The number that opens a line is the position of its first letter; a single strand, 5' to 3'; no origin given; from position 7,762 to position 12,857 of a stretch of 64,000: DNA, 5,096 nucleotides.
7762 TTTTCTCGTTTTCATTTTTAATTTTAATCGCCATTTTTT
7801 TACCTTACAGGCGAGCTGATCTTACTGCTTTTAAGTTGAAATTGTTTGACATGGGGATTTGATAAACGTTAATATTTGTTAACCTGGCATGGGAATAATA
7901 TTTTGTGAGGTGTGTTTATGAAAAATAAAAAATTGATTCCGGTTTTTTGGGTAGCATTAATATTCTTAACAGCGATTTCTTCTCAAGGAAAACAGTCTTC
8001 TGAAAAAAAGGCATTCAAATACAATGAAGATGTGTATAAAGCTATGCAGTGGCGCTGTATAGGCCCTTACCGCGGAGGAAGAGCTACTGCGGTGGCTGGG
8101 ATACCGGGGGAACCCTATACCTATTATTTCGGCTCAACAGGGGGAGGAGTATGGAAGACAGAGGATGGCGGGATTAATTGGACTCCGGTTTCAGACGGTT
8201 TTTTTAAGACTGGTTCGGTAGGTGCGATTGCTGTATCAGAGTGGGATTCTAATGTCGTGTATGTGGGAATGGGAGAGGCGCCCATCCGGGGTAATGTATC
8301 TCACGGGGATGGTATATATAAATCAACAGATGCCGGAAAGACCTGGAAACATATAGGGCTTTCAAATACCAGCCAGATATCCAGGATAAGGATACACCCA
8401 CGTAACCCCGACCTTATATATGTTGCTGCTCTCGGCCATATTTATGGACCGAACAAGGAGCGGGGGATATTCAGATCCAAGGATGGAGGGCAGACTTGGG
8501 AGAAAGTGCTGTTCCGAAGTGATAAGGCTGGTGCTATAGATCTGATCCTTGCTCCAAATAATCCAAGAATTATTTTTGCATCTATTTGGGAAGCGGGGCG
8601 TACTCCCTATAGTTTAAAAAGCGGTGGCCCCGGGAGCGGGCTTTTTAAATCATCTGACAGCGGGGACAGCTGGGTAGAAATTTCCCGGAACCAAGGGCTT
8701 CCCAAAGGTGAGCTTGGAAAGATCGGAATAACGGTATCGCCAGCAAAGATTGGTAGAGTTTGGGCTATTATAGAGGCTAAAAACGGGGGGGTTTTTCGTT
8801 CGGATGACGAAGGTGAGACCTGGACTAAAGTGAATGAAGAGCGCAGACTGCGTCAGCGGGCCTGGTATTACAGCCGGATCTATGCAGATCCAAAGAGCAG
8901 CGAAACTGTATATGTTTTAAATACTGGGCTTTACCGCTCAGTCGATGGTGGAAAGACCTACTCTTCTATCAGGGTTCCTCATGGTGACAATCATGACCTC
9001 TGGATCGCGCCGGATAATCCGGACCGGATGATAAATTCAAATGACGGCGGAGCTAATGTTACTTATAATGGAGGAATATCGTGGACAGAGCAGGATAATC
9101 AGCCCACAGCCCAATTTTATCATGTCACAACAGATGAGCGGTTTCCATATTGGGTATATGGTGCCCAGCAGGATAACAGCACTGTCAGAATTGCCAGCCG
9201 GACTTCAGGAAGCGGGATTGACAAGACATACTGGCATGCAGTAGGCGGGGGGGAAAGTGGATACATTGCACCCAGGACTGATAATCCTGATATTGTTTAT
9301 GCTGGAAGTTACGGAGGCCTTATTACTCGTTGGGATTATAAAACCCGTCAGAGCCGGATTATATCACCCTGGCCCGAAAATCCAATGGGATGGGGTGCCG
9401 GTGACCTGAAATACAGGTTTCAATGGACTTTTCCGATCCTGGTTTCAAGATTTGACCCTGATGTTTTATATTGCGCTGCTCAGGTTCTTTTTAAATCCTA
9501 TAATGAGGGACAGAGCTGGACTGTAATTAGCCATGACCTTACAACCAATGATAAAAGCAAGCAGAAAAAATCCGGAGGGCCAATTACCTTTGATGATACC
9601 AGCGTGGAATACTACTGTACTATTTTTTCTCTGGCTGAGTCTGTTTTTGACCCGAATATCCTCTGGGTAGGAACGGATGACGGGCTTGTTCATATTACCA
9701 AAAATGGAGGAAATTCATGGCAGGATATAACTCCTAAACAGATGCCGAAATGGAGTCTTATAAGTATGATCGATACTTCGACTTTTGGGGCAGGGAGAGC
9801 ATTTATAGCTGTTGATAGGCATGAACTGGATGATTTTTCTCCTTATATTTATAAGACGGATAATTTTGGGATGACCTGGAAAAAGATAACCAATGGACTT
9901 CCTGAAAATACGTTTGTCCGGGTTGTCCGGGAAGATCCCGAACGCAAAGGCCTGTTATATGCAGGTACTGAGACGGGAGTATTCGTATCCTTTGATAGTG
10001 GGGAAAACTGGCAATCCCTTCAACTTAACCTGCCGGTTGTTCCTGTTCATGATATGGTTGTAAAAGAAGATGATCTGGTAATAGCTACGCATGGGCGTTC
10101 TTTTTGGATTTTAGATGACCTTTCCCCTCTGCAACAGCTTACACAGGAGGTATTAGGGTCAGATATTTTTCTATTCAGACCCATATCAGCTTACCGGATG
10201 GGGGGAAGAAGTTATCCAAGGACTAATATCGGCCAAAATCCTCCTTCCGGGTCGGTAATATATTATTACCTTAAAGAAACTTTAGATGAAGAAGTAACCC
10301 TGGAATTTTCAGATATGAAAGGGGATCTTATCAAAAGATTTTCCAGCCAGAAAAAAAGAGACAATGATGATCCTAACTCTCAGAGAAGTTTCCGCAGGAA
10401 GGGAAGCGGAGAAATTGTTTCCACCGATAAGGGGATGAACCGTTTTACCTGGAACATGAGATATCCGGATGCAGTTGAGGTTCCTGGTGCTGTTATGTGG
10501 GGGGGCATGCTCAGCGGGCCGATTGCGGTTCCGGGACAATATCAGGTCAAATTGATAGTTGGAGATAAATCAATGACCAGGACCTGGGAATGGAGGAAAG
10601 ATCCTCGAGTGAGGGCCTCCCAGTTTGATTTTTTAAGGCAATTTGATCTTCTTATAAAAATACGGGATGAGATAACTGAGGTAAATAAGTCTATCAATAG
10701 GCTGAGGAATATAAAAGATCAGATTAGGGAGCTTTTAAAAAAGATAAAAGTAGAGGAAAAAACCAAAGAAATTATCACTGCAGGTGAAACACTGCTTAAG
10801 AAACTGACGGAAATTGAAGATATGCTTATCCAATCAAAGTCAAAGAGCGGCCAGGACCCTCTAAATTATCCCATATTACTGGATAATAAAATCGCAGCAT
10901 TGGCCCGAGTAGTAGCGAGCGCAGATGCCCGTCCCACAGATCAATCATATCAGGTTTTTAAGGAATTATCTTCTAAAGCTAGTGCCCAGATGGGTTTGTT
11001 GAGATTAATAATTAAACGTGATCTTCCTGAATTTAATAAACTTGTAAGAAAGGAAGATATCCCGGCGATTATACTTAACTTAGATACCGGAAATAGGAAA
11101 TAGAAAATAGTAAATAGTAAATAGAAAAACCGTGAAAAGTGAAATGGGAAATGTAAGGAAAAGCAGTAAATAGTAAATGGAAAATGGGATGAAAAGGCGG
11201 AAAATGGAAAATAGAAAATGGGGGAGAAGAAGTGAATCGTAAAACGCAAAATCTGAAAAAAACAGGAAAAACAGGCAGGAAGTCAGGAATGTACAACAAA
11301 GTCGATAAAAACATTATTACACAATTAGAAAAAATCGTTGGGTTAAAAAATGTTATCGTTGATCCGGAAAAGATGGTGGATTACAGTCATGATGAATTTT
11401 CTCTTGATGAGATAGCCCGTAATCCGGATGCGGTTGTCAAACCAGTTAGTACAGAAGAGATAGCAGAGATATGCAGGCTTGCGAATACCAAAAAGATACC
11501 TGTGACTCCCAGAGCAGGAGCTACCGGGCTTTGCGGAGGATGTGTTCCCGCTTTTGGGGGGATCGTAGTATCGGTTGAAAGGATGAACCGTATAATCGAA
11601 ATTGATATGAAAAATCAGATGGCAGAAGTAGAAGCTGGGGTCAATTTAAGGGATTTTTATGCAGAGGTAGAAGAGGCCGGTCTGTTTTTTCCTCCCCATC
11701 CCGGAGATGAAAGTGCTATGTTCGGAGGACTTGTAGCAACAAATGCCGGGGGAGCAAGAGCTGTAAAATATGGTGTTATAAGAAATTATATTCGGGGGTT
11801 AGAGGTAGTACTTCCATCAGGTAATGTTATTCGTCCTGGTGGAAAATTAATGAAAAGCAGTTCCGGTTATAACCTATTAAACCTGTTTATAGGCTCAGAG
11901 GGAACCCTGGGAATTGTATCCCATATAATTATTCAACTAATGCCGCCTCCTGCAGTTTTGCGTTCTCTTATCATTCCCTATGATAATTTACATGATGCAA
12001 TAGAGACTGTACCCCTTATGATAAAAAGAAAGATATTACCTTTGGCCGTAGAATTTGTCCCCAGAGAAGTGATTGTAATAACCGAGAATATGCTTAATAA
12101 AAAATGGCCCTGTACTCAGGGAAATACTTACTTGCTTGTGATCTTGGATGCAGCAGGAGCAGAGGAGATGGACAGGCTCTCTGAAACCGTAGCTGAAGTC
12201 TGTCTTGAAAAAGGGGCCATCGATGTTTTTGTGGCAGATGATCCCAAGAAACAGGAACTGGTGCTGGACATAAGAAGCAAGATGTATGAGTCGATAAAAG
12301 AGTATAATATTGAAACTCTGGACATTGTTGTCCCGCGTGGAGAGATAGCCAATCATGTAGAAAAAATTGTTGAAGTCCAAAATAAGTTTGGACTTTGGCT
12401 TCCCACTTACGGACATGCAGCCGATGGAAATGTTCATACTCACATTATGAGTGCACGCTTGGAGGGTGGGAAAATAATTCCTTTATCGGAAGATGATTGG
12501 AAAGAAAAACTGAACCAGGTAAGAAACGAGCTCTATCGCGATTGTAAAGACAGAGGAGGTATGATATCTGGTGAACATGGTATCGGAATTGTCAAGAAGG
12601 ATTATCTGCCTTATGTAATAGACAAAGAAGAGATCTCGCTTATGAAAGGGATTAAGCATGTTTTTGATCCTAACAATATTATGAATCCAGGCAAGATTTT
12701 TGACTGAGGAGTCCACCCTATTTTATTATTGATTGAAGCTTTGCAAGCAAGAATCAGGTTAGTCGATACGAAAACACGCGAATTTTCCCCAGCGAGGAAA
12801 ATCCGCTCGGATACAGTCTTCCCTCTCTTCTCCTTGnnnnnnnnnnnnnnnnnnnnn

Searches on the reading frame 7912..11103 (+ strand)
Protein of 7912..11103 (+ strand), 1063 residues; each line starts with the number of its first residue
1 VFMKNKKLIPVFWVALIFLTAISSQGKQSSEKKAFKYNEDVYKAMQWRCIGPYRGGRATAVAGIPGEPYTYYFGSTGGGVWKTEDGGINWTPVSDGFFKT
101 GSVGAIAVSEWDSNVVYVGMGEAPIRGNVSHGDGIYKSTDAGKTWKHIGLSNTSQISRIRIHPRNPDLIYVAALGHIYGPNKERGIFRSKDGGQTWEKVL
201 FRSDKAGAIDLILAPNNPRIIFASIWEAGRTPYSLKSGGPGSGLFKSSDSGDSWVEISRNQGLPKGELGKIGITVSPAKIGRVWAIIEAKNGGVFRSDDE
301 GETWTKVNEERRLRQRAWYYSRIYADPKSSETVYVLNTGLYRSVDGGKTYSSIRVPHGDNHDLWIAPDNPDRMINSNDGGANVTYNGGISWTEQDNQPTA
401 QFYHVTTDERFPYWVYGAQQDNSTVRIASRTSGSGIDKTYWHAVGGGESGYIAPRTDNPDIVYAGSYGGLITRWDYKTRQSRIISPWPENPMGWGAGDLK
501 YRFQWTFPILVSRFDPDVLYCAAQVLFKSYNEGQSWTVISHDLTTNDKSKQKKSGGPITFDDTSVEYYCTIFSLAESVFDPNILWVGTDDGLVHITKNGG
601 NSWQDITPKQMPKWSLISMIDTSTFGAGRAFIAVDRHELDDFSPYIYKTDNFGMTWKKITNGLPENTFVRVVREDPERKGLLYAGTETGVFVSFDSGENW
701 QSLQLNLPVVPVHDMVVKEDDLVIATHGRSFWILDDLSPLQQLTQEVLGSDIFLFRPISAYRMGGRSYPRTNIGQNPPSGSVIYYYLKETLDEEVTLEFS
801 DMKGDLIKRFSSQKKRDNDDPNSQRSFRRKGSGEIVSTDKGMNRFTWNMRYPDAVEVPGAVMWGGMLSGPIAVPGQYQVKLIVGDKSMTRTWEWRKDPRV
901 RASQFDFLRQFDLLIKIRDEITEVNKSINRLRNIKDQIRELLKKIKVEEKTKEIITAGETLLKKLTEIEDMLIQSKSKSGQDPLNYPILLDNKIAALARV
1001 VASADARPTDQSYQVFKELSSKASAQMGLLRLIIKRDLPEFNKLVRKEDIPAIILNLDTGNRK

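Call 10: search_protein_families(library=pfam, proteins=[window:7912-11103:+])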
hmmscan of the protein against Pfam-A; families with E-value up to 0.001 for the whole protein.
window:7912-11103:+ (1063 aa): 3 families
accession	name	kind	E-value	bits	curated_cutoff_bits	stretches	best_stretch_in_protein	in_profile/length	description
PF15902.12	Sortilin-Vps10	-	1e-29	104.1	33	4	294-405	3-123/446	Sortilin, neurotensin receptor 3,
PF02012.26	BNR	-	5.5e-09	35.1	27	0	187-198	1-12/12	BNR/Asp-box repeat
PF15899.11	BNR_6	-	0.00034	20.8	27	0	135-148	1-14/14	BNR-Asp box repeat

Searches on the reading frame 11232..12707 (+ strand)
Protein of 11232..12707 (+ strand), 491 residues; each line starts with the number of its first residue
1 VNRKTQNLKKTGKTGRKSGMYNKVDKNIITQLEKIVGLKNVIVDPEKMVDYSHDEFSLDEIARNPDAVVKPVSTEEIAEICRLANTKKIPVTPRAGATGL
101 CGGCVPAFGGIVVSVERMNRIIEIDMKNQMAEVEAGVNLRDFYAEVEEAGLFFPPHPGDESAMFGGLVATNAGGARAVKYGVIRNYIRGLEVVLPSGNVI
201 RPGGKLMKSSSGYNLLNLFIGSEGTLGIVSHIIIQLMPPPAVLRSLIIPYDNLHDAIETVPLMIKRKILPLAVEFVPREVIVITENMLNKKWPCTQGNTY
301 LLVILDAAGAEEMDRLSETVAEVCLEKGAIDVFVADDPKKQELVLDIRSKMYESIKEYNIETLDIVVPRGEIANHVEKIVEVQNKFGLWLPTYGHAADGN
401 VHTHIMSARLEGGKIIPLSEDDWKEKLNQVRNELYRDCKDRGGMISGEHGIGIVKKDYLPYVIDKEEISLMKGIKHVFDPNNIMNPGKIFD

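Call 56: search_protein_families(library=pfam, proteins=[window:11232-12707:+], max_evalue=0.00001)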
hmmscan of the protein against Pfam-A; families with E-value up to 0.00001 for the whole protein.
window:11232-12707:+ (491 aa): 2 families
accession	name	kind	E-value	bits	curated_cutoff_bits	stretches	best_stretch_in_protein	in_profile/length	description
PF02913.24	FAD-oxidase_C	-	4.5e-48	164.5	21.2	1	240-489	2-248/248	FAD linked oxidases, C-terminal domain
PF01565.28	FAD_binding_4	-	2.2e-41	141.2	26.4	1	65-201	1-137/139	FAD binding domain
